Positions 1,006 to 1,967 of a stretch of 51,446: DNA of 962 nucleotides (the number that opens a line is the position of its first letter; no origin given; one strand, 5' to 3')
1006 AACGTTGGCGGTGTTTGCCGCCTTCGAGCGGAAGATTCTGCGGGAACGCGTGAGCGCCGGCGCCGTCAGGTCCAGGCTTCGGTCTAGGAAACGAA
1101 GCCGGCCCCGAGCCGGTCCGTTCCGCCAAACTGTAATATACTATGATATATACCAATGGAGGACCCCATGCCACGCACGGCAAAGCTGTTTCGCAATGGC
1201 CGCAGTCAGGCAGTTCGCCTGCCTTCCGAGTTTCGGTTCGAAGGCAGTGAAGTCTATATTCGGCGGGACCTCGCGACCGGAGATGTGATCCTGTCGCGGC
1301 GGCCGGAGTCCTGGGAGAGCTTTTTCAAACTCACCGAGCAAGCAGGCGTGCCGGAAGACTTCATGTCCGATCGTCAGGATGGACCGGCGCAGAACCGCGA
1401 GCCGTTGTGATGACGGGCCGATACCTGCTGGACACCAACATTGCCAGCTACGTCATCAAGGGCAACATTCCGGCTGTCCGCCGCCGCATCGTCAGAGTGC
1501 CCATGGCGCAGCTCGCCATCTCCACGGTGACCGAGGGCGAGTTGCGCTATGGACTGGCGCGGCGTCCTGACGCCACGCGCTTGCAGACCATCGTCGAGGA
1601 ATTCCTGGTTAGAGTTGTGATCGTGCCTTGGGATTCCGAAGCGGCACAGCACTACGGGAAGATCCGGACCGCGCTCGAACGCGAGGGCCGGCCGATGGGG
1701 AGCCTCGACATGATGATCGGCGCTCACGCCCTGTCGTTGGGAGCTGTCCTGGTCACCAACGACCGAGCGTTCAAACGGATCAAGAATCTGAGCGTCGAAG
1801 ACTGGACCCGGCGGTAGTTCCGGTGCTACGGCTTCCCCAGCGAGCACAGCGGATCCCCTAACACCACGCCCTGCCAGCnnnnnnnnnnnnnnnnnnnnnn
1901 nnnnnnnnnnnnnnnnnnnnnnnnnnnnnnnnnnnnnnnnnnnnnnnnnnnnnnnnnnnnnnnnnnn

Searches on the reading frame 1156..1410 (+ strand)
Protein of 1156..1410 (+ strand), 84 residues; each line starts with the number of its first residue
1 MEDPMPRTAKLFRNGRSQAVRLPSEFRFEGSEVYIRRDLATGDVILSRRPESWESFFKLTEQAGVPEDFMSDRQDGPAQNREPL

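Call 94: search_protein_families(library=pfam, proteins=[window:1156-1410:+], max_evalue=0.001)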
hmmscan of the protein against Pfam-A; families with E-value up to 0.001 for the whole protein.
window:1156-1410:+ (84 aa): 1 family
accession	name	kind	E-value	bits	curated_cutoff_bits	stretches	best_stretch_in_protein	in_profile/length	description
PF04014.23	MazE_antitoxin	-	6.7e-07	29.6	24.7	1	12-38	2-33/48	Antidote-toxin recognition MazE, bacterial antitoxin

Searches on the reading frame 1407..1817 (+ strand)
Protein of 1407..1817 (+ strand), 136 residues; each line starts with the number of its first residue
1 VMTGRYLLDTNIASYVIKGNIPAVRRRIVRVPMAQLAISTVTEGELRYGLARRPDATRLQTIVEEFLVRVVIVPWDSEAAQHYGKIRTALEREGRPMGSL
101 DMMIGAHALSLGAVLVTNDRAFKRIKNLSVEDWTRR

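Call 94: search_protein_families(library=pfam, proteins=[window:1407-1817:+], max_evalue=0.001)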
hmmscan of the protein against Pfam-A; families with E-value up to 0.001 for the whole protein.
window:1407-1817:+ (136 aa): 1 family
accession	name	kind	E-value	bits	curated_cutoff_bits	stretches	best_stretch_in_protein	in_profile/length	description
PF01850.27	PIN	-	4.3e-19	69.7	23.6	1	6-126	1-118/120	PIN domain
